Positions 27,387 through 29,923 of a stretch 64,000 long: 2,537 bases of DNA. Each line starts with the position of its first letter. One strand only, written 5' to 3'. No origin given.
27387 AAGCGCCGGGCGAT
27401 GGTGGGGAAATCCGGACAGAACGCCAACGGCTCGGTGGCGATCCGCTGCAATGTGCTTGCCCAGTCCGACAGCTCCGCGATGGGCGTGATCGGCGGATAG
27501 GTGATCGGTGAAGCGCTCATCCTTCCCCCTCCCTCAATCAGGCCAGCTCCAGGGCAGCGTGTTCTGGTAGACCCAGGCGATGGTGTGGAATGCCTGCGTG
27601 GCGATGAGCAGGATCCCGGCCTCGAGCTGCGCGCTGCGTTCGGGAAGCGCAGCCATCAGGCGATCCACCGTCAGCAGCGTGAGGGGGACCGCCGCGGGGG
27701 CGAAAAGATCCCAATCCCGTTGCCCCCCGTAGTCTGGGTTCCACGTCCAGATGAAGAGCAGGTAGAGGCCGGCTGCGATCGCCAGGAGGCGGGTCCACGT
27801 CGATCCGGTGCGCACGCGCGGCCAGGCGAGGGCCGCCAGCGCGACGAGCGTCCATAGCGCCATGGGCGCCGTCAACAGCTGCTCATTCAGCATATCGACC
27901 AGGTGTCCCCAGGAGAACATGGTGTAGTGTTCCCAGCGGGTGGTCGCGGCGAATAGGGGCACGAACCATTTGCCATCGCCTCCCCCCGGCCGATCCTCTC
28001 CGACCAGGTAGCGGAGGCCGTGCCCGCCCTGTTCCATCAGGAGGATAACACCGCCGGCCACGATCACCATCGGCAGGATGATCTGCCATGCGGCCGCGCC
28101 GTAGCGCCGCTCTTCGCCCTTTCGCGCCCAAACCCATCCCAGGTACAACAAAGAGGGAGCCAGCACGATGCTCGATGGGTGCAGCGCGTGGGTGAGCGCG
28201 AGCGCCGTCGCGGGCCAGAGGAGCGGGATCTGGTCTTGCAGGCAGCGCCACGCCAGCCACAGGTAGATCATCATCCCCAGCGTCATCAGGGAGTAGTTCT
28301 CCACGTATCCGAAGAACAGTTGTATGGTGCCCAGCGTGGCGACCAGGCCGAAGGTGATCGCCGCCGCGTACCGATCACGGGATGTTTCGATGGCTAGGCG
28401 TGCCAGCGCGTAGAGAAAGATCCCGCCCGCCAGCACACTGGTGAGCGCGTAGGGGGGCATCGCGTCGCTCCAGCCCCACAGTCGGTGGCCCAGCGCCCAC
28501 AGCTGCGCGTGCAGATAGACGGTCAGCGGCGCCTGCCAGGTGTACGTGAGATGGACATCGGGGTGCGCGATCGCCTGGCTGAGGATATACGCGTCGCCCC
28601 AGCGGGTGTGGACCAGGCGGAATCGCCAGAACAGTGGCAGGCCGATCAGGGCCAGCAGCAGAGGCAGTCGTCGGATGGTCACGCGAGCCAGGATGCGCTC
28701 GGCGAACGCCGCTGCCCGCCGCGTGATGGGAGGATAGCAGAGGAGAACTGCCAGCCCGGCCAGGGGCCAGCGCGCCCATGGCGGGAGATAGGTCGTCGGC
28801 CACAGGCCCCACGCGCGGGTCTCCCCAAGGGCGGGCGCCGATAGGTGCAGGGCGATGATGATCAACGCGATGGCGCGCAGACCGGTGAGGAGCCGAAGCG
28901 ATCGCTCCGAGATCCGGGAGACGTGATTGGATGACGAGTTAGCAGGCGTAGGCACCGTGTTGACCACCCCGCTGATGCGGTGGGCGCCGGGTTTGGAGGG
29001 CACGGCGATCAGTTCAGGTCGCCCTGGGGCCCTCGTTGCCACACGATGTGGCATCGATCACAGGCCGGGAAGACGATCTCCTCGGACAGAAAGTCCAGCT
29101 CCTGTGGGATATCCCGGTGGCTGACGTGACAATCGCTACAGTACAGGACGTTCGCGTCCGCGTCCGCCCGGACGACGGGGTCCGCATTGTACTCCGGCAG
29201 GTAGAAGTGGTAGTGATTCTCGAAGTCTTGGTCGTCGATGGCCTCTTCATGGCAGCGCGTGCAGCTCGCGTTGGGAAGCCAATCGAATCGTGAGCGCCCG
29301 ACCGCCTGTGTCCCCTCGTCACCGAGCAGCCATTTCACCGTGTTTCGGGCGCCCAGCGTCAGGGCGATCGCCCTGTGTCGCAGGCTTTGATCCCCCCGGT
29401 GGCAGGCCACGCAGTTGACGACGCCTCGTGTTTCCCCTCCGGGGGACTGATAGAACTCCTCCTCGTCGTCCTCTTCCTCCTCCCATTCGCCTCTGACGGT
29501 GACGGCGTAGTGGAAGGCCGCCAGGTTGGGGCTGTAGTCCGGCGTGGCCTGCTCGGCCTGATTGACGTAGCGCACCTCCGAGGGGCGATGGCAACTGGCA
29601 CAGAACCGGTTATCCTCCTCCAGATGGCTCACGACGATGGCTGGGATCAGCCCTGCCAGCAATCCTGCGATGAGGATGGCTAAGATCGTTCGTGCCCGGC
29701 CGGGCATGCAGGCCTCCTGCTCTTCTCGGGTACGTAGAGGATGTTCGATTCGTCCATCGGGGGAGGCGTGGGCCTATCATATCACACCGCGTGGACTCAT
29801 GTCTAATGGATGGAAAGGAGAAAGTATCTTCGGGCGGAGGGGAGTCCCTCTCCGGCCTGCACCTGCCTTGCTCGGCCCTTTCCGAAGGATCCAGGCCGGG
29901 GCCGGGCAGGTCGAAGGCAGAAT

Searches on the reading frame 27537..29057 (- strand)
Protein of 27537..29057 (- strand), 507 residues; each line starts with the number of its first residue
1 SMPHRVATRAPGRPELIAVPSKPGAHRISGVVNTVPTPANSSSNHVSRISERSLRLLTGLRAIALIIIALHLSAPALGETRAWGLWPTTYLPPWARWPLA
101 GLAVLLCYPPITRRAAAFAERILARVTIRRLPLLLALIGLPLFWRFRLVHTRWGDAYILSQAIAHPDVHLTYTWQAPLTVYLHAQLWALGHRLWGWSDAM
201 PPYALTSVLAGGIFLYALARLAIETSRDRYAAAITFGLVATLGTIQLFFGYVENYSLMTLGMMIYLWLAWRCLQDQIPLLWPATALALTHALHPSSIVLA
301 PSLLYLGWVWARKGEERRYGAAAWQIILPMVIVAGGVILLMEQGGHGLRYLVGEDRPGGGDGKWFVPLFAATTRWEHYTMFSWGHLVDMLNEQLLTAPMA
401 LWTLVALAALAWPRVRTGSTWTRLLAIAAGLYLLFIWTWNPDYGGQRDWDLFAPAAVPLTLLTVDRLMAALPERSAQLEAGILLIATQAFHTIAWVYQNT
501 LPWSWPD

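Call 41: search_protein_families(library=ncbifam, proteins=[window:27537-29057:-], max_evalue=0.001)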
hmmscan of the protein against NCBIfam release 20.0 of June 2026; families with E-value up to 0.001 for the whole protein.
window:27537-29057:- (507 aa): 0 families

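Call 67: search_protein_families(library=pfam, proteins=[window:27537-29057:-], max_evalue=0.01)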
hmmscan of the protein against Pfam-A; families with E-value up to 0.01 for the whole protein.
window:27537-29057:- (507 aa): 0 families

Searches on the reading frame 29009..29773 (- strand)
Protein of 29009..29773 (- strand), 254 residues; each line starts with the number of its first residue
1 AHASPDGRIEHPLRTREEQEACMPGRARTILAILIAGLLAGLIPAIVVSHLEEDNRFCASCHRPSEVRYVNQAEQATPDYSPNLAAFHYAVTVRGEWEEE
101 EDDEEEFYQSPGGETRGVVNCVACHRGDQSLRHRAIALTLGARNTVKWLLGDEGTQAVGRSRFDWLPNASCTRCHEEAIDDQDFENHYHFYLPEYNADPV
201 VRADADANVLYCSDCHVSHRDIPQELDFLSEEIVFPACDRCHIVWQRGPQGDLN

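Call 41: search_protein_families(library=ncbifam, proteins=[window:29009-29773:-], max_evalue=0.001)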
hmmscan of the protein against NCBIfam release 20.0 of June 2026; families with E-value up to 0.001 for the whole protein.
window:29009-29773:- (254 aa): 1 family
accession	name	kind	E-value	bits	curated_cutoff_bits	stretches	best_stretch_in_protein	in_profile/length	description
TIGR03153.1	cytochr_NrfH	equivalog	5.9e-08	32.9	134.2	1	115-217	49-134/138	cytochrome c nitrite reductase small subunit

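Call 67: search_protein_families(library=pfam, proteins=[window:29009-29773:-], max_evalue=0.01)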
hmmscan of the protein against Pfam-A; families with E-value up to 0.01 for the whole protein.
window:29009-29773:- (254 aa): 5 families
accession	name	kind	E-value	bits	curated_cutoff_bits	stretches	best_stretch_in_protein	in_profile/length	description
PF22113.1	Mtrc-MtrF_II-IV_dom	-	2.5e-09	37.4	30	1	52-219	25-166/176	Outer membrane cytochrome MtrC/MtrF-like, domains II/IV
PF14522.11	Cytochrome_C7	-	7.4e-07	29.3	24.8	1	168-242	13-66/67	Cytochrome c7 and related cytochrome c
PF14537.11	Cytochrom_c3_2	-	2.9e-05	24.9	25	0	167-242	25-78/79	Cytochrome c3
PF03264.19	Cytochrom_NNT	-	0.0016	18.6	24.1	0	29-67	7-48/174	NapC/NirT cytochrome c family, N-terminal region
PF09699.15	Paired_CXXCH_1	-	0.0031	17.6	20.6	0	58-65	9-16/41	Doubled CXXCH motif (Paired_CXXCH_1)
